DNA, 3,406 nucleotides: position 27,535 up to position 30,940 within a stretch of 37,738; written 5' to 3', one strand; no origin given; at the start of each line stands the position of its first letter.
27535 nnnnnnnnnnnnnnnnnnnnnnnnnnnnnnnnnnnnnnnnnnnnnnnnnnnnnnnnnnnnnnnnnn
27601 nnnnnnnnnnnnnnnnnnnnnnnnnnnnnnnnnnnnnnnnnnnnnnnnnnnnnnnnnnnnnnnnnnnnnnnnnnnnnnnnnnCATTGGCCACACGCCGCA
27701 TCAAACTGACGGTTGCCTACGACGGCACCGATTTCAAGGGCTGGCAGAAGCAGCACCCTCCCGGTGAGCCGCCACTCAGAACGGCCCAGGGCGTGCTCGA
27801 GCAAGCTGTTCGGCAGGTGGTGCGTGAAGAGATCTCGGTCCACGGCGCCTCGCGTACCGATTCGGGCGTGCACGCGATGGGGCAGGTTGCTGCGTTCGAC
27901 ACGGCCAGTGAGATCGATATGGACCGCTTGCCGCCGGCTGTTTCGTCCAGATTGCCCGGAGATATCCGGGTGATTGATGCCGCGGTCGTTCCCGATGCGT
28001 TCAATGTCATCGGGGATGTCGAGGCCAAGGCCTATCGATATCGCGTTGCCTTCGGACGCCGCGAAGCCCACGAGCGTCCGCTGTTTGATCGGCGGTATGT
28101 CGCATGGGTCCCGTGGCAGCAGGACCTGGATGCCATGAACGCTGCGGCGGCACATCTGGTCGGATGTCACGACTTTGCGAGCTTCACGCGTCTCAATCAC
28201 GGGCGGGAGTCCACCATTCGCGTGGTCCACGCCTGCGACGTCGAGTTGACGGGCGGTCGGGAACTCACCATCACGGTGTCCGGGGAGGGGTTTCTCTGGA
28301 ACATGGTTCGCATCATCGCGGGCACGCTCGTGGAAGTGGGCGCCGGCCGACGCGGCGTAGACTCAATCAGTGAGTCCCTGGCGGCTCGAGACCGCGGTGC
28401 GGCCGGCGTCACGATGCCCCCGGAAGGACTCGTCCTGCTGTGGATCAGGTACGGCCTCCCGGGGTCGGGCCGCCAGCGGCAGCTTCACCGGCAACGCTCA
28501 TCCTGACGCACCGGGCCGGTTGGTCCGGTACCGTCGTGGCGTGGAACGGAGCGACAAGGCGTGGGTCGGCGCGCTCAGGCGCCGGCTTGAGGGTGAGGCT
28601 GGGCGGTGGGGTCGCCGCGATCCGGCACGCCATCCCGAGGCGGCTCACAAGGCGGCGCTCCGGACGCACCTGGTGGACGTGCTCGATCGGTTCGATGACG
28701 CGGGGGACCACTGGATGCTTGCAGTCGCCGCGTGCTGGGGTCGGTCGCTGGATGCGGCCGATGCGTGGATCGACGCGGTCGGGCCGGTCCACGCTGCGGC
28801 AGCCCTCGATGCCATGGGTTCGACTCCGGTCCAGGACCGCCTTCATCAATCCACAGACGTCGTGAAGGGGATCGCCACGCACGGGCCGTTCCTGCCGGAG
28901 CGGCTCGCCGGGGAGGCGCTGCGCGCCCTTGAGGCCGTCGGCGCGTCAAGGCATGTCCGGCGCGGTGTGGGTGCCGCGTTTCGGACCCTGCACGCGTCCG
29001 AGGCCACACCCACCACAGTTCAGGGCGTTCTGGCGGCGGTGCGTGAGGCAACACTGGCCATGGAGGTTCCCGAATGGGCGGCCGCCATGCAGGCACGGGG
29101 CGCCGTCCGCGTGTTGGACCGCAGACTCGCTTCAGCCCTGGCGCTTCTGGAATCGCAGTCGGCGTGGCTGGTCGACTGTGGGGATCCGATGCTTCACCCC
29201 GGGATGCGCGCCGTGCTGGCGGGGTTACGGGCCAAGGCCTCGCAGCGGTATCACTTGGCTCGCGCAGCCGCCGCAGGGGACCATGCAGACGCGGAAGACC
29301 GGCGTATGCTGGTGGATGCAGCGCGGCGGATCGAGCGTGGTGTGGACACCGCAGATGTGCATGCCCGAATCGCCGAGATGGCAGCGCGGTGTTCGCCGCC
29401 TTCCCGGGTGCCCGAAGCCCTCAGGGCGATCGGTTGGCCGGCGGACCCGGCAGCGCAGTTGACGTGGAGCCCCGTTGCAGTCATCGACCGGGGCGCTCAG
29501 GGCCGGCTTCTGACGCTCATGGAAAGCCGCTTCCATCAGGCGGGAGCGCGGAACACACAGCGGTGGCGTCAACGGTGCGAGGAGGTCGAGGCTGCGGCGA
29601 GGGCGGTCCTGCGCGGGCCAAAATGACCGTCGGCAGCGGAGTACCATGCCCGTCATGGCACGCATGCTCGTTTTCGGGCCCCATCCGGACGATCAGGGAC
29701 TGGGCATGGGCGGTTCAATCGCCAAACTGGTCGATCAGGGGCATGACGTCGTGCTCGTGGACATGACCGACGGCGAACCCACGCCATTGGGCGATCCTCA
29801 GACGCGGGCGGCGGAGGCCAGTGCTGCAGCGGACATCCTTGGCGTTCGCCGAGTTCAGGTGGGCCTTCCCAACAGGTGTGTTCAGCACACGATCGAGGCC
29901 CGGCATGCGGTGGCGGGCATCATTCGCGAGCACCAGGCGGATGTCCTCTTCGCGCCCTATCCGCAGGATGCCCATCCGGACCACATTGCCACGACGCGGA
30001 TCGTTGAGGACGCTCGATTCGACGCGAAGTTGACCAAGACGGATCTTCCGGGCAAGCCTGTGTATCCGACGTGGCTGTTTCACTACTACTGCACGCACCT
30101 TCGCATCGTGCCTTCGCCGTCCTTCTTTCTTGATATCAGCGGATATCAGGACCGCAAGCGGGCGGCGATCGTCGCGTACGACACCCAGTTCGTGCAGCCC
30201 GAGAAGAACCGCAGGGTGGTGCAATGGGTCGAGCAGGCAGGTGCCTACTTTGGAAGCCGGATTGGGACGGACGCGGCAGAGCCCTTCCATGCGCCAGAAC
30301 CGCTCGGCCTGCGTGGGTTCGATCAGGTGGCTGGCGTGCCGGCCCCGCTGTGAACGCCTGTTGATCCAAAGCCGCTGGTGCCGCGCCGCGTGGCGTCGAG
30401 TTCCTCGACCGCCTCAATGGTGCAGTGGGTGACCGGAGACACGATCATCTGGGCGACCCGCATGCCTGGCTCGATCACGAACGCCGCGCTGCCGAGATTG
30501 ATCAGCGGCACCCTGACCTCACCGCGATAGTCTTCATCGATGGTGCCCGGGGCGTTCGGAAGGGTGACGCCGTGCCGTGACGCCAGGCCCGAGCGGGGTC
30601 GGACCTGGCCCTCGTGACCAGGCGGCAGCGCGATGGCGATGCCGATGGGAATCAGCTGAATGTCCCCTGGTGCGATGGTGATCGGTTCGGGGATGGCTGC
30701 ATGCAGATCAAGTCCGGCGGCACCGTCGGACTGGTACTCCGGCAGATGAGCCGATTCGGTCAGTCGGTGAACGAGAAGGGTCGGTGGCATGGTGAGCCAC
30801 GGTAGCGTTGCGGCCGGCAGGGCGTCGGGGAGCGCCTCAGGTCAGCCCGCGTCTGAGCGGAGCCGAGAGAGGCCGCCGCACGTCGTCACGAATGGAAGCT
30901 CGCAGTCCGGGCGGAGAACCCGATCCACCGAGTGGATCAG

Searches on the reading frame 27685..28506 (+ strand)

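Call 8: search_protein_families(library=pfam, proteins=[window:27685-28506:+], max_evalue=0.01)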
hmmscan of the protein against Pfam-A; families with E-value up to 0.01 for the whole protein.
window:27685-28506:+ (273 aa): 1 family
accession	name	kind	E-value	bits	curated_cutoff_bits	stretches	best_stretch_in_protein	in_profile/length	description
PF01416.25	PseudoU_synth_1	-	9.8e-41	139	23.3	2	154-256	1-107/108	tRNA pseudouridine synthase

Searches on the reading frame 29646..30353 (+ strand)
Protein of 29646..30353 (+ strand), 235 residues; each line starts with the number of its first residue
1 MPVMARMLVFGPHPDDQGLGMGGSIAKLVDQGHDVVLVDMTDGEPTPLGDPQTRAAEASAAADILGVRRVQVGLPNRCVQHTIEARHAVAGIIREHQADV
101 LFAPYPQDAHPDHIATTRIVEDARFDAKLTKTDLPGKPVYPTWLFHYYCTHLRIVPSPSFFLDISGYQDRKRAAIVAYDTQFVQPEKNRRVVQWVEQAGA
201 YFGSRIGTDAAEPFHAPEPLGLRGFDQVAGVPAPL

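Call 8: search_protein_families(library=pfam, proteins=[window:29646-30353:+], max_evalue=0.01)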
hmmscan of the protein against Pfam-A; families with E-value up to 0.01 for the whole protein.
window:29646-30353:+ (235 aa): 1 family
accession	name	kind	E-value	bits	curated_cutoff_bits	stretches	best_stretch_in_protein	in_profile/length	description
PF02585.22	PIG-L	-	9e-26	91.3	28.2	1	8-123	1-128/129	GlcNAc-PI de-N-acetylase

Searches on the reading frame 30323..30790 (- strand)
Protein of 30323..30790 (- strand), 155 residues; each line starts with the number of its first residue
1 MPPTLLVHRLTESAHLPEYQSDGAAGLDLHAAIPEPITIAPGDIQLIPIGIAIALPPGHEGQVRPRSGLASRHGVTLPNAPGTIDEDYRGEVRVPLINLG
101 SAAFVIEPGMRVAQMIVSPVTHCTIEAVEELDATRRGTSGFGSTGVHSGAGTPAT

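Call 8: search_protein_families(library=pfam, proteins=[window:30323-30790:-], max_evalue=0.01)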
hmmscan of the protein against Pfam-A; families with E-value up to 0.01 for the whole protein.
window:30323-30790:- (155 aa): 2 families
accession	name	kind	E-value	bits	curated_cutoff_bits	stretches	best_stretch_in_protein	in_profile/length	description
PF00692.24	dUTPase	-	5.4e-33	114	22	1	13-145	2-129/129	dUTPase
PF22769.1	DCD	-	1.3e-10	42.1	27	1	35-117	69-150/153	dCTP deaminase-like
